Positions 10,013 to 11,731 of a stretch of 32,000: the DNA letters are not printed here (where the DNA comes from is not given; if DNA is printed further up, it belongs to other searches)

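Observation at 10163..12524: Pyrrolysine-independent MtmB-family methyltransferase operon (CxxC protein, corrinoid protein, MtmB homologue) outside a methanogen context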

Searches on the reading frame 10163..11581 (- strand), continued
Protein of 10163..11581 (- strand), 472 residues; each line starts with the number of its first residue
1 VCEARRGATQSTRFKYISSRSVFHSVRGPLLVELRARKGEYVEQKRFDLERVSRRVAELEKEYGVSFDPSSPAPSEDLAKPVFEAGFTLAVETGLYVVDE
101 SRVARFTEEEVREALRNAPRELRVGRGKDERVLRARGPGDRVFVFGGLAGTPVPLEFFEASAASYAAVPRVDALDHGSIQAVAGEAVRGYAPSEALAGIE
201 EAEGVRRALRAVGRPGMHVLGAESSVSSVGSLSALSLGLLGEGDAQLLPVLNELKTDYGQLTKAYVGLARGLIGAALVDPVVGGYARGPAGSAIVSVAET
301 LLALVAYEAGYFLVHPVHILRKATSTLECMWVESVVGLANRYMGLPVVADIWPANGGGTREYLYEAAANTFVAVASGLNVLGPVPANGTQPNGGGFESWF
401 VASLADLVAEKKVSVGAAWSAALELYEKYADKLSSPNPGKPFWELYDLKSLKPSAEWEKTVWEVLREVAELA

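Call 33: find_encoding_contigs(protein=P0017, flank=6000, max_places=1)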
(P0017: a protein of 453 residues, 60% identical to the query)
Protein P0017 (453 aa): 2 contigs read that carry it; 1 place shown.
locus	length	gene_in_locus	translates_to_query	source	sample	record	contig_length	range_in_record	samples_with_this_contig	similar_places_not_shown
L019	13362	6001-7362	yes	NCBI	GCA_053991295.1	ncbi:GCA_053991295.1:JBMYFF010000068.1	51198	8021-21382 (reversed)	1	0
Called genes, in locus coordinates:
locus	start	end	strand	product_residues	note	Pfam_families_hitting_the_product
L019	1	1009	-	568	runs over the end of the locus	PF13620:CarboxypepD_reg (weak), PF11614:FixG_C (faint), PF17766:fn3_6 (faint), PF10633:NPCBM_assoc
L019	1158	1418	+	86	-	PF04014:MazE_antitoxin (weak)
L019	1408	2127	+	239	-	PF01411:tRNA-synt_2c, PF07973:tRNA_SAD (weak)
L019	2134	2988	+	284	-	-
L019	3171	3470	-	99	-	PF05942:PaREP1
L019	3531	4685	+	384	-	PF05559:DUF763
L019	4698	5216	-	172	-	PF04191:PEMT (weak)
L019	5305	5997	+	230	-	PF02607:B12-binding_2, PF02310:B12-binding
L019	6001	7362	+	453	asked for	PF05369:MtmB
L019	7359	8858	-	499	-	PF00111:Fer2, PF17651:Raco_middle, PF14574:RACo_C_ter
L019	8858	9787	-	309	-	-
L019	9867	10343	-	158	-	PF05942:PaREP1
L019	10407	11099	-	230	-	PF03729:DUF308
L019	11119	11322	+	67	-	-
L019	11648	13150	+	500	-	-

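Call 34: search_protein_families(library=pfam, proteins=[L019:8858-9787:-, L019:7359-8858:-, L019:4698-5216:-, L017:578-886:+, L017:275-526:+, L017:2963-3187:+, L018:4739-5719:-, L004:7276-7821:+, L013:1469-2014:+], max_evalue=0.05)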
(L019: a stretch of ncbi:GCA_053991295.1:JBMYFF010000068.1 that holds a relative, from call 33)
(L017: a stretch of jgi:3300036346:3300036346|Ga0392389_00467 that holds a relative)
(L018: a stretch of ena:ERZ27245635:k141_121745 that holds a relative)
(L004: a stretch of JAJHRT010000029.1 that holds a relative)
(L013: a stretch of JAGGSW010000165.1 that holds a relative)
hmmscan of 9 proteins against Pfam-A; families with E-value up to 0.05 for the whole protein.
L019:8858-9787:- (309 aa): 1 family
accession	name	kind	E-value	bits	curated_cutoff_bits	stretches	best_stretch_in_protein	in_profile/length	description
PF01717.24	Meth_synt_2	-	7.3e-05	22.7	21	1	228-280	255-307/324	Cobalamin-independent synthase, Catalytic domain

L019:7359-8858:- (499 aa): 5 families
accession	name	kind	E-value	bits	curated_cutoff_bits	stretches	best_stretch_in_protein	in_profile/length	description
PF14574.11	RACo_C_ter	-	3.3e-34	118.6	27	1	272-491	4-246/261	C-terminal domain of RACo the ASKHA domain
PF17651.6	Raco_middle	-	7.8e-23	81.4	26.8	1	117-265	2-161/163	RACo middle region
PF00111.32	Fer2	-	5.7e-09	36.2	21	1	14-82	7-76/77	2Fe-2S iron-sulfur cluster binding domain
PF12802.13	MarR_2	-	0.037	14.6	27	0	334-358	28-52/61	MarR family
PF09339.16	HTH_IclR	-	0.038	14.2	22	0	335-359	27-51/52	IclR helix-turn-helix domain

L019:4698-5216:- (172 aa): 3 families
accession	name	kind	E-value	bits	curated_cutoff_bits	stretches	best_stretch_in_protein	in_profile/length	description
PF04191.18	PEMT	-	3.3e-07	31.1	25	1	46-132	16-95/105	Phospholipid methyltransferase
PF06966.17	DUF1295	-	0.00043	20.3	20.4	1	10-149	95-235/235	Protein of unknown function (DUF1295)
PF04140.19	ICMT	-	0.0016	19.3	24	1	76-133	34-90/95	Isoprenylcysteine carboxyl methyltransferase (ICMT) family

L017:578-886:+ (102 aa): 0 families

L017:275-526:+ (83 aa): 1 family
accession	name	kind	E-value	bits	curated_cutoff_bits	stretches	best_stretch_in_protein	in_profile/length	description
PF00041.27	fn3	-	0.05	14.3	25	0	21-73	26-72/84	Fibronectin type III domain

L017:2963-3187:+ (74 aa): 1 family
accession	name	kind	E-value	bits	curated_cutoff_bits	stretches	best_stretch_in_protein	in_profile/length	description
PF14493.12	HTH_40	-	0.025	15.3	27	1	16-47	10-41/89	Helix-turn-helix domain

L018:4739-5719:- (326 aa): 2 families
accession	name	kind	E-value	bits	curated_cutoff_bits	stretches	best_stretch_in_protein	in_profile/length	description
PF00432.27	Prenyltrans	-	1.6e-08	34.8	26.5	1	203-260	29-86/304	Prenyltransferase alpha-alpha toroid domain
PF05817.20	Ribophorin_II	-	0.0013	18.9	23.4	1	42-119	12-91/240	Ribophorin II N-terminal domain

L004:7276-7821:+ (181 aa): 8 families
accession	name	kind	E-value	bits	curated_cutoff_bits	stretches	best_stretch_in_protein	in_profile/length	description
PF20229.3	ChrB_N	-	6.3e-30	104.6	23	1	25-176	1-153/159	Protein ChrB, N-terminal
PF14551.11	MCM_N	-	0.0045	17.8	24.9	1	104-173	3-74/95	MCM N-terminal domain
PF08899.16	DUF1844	-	0.01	16.4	27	1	118-141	52-75/76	Domain of unknown function (DUF1844)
PF12729.13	4HB_MCP_1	-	0.019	15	27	0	83-145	62-127/181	Four helix bundle sensory module for signal transduction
PF14011.11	ESX-1_EspG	-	0.02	14.9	27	1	69-149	123-195/245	EspG family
PF01988.24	VIT1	-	0.028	14.7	28.1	1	90-145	63-119/214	VIT family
PF20803.2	PaaX_M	-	0.034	14.7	24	0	12-84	10-80/83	PaaX protein central Cas2-like domain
PF19903.4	DUF6376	-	0.049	14.4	27.3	0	98-147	5-54/116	Family of unknown function (DUF6376)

L013:1469-2014:+ (181 aa): 1 family
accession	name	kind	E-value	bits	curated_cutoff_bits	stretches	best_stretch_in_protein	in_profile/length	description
PF04463.17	2-thiour_desulf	-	2.6e-07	31.2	34.7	1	16-148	1-131/141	2-thiouracil desulfurase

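Call 36: find_homologous_proteins(query=L019:8858-9787:-, max_evalue=0.001)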
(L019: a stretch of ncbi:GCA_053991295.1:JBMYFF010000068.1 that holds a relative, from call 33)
Query L019:8858-9787:- (309 aa): 44 proteins with E <= 0.001 among 8000 candidates.
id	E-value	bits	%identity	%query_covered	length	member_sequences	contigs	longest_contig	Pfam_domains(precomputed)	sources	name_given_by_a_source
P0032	2.0e-195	666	100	100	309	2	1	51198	-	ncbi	-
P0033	1.1e-143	496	81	93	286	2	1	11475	-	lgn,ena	-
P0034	2.7e-131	456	70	99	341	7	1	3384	PF01717.25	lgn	-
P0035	1.3e-120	421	62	99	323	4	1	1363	PF01717.25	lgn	-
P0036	8.4e-103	362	58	99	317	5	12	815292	PF01717.25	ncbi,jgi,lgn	ncbi:MAG: hypothetical protein QXT33_03180 [Thermofilum sp.]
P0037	8.6e-103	362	56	100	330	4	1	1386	PF01717.25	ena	-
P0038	5.1e-101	356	57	99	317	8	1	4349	PF01717.25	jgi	-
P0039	1.3e-100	355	57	99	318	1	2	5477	PF01717.25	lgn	-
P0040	4.4e-100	353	58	98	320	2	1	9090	PF01717.25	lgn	-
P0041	2.2e-99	351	55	100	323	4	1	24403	PF01717.25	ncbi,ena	-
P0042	3.6e-98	347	57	95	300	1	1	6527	PF01717.25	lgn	-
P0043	1.5e-97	345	56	100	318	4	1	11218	PF01717.25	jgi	jgi:5-methyltetrahydropteroyltriglutamate--homocysteine methyltransferase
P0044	1.9e-96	341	53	98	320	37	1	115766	-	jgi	jgi:5-methyltetrahydropteroyltriglutamate--homocysteine methyltransferase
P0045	5.0e-96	340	57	97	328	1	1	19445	PF01717.25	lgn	-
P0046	1.4e-95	338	53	97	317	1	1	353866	PF01717.25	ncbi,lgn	ncbi:MAG: hypothetical protein ABWK01_09550 [Infirmifilum sp.]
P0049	5.8e-93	330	54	99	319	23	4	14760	PF01717.25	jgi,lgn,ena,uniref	uniref:Cobalamin-independent methionine synthase MetE C-terminal/archaeal domain-containing protein 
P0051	5.7e-83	297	51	98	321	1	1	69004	PF01717.25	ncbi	-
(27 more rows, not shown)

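Call 37: find_encoding_contigs(protein=P0036, flank=8000, max_places=2)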
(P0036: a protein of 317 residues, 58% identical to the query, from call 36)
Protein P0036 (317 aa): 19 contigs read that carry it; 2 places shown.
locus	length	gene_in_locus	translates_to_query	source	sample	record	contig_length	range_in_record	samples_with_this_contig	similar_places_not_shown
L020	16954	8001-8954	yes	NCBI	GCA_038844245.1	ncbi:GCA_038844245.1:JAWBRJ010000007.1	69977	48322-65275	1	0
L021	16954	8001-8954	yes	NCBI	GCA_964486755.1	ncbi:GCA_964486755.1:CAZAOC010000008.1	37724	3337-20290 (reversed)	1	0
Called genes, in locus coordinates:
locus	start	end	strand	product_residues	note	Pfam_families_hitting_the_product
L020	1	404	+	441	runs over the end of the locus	-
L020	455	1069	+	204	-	-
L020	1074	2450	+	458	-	PF00535:Glycos_transf_2, PF13641:Glyco_tranf_2_3, PF13506:Glyco_transf_21 (weak), PF13632:Glyco_trans_2_3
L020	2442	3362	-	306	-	PF25145:NfeD1b_N, PF01343:Peptidase_S49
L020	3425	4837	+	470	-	PF07992:Pyr_redox_2, PF13738:Pyr_redox_3, PF00070:Pyr_redox, PF02852:Pyr_redox_dim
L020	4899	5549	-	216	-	PF06168:DUF981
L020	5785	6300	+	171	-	PF01965:DJ-1_PfpI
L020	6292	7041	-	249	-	PF00899:ThiF, PF03435:Sacchrp_dh_NADP (faint)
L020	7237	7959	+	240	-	PF03205:MobB, PF04060:FeS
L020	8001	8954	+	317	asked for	PF01717:Meth_synt_2 (weak)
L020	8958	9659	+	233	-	PF17746:SfsA_N, PF03749:SfsA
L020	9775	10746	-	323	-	-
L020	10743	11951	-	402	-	-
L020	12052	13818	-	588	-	PF02730:AFOR_N, PF01314:AFOR_C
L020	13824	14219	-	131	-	PF13237:Fer4_10 (faint), PF14697:Fer4_21 (faint), PF13247:Fer4_11, PF12838:Fer4_7 (weak), PF00037:Fer4 (weak), PF12797:Fer4_2 (weak), PF12838:Fer4_7 (weak), PF13187:Fer4_9 (weak), +3 more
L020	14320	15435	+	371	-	PF00571:CBS (faint)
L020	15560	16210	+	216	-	PF00156:Pribosyltran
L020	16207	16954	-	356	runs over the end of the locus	PF01300:Sua5_yciO_yrdC, PF03481:Sua5_C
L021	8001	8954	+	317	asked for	PF01717:Meth_synt_2 (weak)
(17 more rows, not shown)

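Call 38: find_encoding_contigs(protein=P0046, flank=8000, max_places=1)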
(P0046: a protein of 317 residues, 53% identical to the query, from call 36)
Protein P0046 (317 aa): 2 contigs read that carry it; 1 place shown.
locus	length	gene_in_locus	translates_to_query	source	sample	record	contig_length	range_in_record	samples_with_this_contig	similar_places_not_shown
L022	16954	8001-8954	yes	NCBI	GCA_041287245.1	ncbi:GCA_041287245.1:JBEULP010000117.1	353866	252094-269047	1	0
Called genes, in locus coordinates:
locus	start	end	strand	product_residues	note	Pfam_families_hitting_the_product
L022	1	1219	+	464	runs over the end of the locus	PF00535:Glycos_transf_2 (weak), PF13641:Glyco_tranf_2_3 (weak), PF13632:Glyco_trans_2_3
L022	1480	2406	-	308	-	PF00574:CLP_protease (faint), PF25145:NfeD1b_N (weak), PF01343:Peptidase_S49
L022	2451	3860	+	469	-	PF07992:Pyr_redox_2, PF13738:Pyr_redox_3, PF00070:Pyr_redox, PF02852:Pyr_redox_dim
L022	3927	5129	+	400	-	PF07690:MFS_1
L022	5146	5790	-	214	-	PF06168:DUF981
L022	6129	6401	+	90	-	PF02416:TatA_B_E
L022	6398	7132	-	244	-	PF00899:ThiF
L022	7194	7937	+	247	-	PF03205:MobB, PF04060:FeS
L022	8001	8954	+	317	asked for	PF01717:Meth_synt_2 (faint)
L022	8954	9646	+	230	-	PF17746:SfsA_N, PF03749:SfsA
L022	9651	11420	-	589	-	PF02730:AFOR_N, PF01314:AFOR_C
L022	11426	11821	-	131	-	PF13247:Fer4_11, PF13237:Fer4_10 (weak), PF12838:Fer4_7, PF13187:Fer4_9 (weak), PF00037:Fer4, PF12797:Fer4_2 (weak), PF12837:Fer4_6 (weak), PF12838:Fer4_7, +6 more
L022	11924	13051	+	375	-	PF00571:CBS (weak)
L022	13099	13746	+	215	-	PF00156:Pribosyltran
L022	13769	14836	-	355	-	PF01300:Sua5_yciO_yrdC, PF03481:Sua5_C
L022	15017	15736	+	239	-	-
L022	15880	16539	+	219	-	PF00578:AhpC-TSA, PF08534:Redoxin, PF10417:1-cysPrx_C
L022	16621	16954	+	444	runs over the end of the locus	PF09376:NurA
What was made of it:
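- The MetE-like gene also occurs away from MtmB genes, in L020-L022 (calls 37, 38).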

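Call 40: list_cluster_members(proteins=[P0049, P0036, P0041, P0051, P0001])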
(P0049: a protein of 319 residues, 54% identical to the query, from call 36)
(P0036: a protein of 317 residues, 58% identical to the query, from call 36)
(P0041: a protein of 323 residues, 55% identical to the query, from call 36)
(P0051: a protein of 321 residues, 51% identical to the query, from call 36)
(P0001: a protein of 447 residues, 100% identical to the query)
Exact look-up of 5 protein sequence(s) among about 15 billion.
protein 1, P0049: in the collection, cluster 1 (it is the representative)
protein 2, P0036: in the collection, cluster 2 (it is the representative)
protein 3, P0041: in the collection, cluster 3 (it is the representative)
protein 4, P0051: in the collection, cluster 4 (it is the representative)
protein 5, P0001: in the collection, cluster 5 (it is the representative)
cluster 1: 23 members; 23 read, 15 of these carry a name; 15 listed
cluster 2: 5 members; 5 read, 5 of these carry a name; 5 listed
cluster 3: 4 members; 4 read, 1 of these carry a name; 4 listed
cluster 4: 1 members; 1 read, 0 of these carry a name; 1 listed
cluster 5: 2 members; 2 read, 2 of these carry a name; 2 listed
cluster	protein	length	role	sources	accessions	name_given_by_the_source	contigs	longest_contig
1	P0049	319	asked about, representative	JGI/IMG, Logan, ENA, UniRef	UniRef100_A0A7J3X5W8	Cobalamin-independent methionine synthase MetE C-terminal/archaeal domain-containing ...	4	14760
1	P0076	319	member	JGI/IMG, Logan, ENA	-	5-methyltetrahydropteroyltriglutamate--homocysteine methyltransferase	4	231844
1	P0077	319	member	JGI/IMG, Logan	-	5-methyltetrahydropteroyltriglutamate--homocysteine methyltransferase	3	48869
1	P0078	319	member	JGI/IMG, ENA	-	5-methyltetrahydropteroyltriglutamate--homocysteine methyltransferase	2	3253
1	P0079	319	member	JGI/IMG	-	5-methyltetrahydropteroyltriglutamate--homocysteine methyltransferase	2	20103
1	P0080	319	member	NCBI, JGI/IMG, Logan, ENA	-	5-methyltetrahydropteroyltriglutamate--homocysteine methyltransferase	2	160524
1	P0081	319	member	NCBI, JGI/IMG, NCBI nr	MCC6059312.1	MAG: hypothetical protein LM563_03605 [Thermofilum sp.] | hypothetical protein [Thermofilum sp.]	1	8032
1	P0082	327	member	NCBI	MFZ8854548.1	MAG: hypothetical protein ACO2OQ_00075 [Thermofilaceae archaeon]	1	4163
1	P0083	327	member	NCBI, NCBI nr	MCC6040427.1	MAG: hypothetical protein LM565_06370 [Thermofilum sp.] | hypothetical protein [Thermofilum sp.]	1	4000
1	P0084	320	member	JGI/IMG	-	5-methyltetrahydropteroyltriglutamate--homocysteine methyltransferase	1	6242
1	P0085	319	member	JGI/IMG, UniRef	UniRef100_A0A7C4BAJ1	Cobalamin-independent methionine synthase MetE C-terminal/archaeal domain-containing ...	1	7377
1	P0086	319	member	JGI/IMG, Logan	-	5-methyltetrahydropteroyltriglutamate--homocysteine methyltransferase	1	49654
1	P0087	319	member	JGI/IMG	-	5-methyltetrahydropteroyltriglutamate--homocysteine methyltransferase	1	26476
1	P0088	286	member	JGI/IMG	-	5-methyltetrahydropteroyltriglutamate--homocysteine methyltransferase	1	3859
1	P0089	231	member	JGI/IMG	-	5-methyltetrahydropteroyltriglutamate--homocysteine methyltransferase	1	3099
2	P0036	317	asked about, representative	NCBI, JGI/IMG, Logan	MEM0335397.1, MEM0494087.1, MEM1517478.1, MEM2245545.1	MAG: hypothetical protein QXT33_03180 [Thermofilum sp.]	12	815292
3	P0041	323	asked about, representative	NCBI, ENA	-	-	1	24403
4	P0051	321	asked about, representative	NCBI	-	-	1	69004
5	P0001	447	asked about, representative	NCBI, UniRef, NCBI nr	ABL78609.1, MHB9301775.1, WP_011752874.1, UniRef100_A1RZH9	monomethylamine:corrinoid methyltransferase [Thermofilum pendens] | [methylamine--corrinoid protein] Co-methyltransferase n=1 Tax=Thermofilum pendens (strain ...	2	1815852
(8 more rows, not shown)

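Call 42: find_homologous_proteins(query=L019:7359-8858:-, max_evalue=0.00001)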
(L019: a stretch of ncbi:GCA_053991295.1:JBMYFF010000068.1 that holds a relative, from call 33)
Query L019:7359-8858:- (499 aa): 41 proteins with E <= 0.00001 among 8000 candidates.
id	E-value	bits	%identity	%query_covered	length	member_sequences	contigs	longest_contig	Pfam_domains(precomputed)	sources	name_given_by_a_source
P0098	0.0e+0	1040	97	100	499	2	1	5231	PF00111.33,PF17651.7,PF14574.12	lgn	-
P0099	1.1e-240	818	79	99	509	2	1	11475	PF00111.33,PF17651.7,PF14574.12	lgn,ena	-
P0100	5.8e-188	644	65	100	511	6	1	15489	PF00111.33,PF17651.7,PF14574.12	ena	-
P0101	2.2e-163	563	56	100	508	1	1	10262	PF00111.33,PF17651.7,PF14574.12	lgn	-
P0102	1.8e-160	553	55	95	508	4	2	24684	PF00111.33,PF17651.7,PF14574.12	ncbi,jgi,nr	ncbi:MAG: hypothetical protein DRJ35_00945 [Thermoprotei archaeon]|nr:MAG: hypothetical protein DRJ3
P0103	4.9e-127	443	48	99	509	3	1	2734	PF00111.33,PF17651.7,PF14574.12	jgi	-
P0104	3.3e-125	437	48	98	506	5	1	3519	PF00111.33,PF17651.7,PF14574.12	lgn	-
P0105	1.5e-70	257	36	96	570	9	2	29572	PF17651.7,PF14574.12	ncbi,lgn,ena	-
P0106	1.6e-70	256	35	96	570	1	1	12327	PF17651.7,PF14574.12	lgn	-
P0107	3.5e-69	252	37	95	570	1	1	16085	PF17651.7,PF14574.12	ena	-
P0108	4.2e-69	252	36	96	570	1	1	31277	PF17651.7,PF14574.12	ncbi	-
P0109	4.5e-60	222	33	100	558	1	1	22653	PF00111.33,PF17651.7,PF14574.12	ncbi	-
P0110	8.0e-56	208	30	99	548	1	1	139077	PF00111.33,PF17651.7,PF14574.12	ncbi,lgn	ncbi:MAG: ASKHA domain-containing protein [Thermoprotei archaeon]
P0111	8.7e-45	172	34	90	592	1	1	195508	PF17650.7,PF00111.33,PF17651.7,PF14574.12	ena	-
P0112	1.1e-44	171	29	76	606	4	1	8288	PF17650.7,PF00111.33,PF17651.7,PF14574.12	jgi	-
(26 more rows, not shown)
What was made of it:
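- Infirmifilum lucidum does have the MetE-like protein (calls 36, 40, 42).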

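Call 43: find_encoding_contigs(protein=P0099, flank=8000, max_places=1)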
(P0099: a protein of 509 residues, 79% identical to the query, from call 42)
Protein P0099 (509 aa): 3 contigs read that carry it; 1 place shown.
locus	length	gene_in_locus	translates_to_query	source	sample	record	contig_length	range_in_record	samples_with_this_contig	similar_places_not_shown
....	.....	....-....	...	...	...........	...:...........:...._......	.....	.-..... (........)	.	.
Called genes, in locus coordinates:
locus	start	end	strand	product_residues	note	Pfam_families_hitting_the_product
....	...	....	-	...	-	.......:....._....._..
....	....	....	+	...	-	-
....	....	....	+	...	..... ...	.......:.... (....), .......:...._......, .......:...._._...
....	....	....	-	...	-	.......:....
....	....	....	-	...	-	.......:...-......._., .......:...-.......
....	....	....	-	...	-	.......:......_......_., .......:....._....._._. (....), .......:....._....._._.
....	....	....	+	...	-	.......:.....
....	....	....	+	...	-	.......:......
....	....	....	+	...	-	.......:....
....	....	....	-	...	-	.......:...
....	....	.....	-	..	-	-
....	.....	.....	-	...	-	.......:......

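Call 44: find_encoding_contigs(protein=P0101, flank=8000, max_places=1)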
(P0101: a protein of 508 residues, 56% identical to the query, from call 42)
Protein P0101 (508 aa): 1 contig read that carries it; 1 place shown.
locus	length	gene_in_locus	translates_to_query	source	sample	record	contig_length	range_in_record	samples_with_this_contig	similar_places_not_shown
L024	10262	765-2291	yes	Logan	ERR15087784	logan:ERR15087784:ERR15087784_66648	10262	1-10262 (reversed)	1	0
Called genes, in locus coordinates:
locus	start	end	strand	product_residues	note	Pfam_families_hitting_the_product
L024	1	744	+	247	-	?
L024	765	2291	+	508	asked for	PF00111:Fer2 (faint), PF17651:Raco_middle, PF14574:RACo_C_ter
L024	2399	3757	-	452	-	PF05369:MtmB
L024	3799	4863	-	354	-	PF00155:Aminotran_1_2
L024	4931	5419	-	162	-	PF08241:Methyltransf_11 (weak), PF13649:Methyltransf_25 (weak)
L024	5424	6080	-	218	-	PF02607:B12-binding_2, PF02310:B12-binding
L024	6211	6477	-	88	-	-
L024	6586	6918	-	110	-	-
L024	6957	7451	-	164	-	PF27343:MJ0207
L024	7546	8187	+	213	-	-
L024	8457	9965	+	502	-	PF02074:Peptidase_M32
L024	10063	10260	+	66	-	?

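Call 45: find_encoding_contigs(protein=P0100, flank=8000, max_places=1)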
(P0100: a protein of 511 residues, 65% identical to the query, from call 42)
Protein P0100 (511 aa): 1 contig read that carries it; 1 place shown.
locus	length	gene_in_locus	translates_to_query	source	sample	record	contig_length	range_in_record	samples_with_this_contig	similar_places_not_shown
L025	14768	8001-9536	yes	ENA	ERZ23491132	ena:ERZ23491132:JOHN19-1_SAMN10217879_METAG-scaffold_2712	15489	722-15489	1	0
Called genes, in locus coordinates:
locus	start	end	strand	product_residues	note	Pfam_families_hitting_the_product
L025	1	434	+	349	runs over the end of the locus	PF00528:BPD_transp_1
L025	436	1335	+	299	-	PF12911:OppC_N (weak), PF00528:BPD_transp_1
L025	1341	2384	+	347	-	PF00005:ABC_tran, PF02463:SMC_N (weak), PF13304:AAA_21, PF08352:oligo_HPY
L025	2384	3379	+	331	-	PF00005:ABC_tran, PF08352:oligo_HPY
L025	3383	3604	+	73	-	-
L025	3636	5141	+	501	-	-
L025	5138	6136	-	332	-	PF00704:Glyco_hydro_18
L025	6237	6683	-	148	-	-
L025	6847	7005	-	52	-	-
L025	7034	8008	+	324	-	PF01717:Meth_synt_2 (faint)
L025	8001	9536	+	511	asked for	PF00111:Fer2, PF17651:Raco_middle, PF14574:RACo_C_ter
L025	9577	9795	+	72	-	PF02697:VAPB_antitox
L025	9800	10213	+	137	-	PF01850:PIN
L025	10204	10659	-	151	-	PF01850:PIN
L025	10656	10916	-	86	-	PF04014:MazE_antitoxin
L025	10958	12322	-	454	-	PF05369:MtmB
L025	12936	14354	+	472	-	-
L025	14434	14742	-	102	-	-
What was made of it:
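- In relatives the linked acceptor is MetE-like (calls 33, 43-45).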

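Call 46: search_protein_representatives(alignment_id=A1)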
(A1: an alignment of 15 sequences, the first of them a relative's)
Query: 15 sequences, 452 profile positions. Proteins with E-value up to 0.001 (for the whole library): 1240; up to 1e-10: 776; up to 1e-30: 314. The best 150 are listed.
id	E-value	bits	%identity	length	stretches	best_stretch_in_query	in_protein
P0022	4.4e-213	724.2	-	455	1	1-449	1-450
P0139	4.5e-162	556.1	-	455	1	9-447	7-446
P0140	2.7e-146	504.1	-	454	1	3-439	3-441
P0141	1.3e-144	498.5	-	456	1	5-450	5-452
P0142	1.5e-140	485.1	-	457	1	4-451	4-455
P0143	1.4e-127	442.4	-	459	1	5-450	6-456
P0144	5.0e-122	424.1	-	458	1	4-450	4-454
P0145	1.5e-121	422.5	-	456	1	4-450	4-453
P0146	3.5e-119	414.7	-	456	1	1-449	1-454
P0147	1.1e-113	396.5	-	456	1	7-450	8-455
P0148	2.3e-112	392.2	-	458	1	8-451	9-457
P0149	1.7e-111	389.4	-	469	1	9-450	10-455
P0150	2.1e-111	389.1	-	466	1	6-450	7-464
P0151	1.9e-110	385.9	-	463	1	4-450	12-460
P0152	1.3e-106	373.3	-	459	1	8-451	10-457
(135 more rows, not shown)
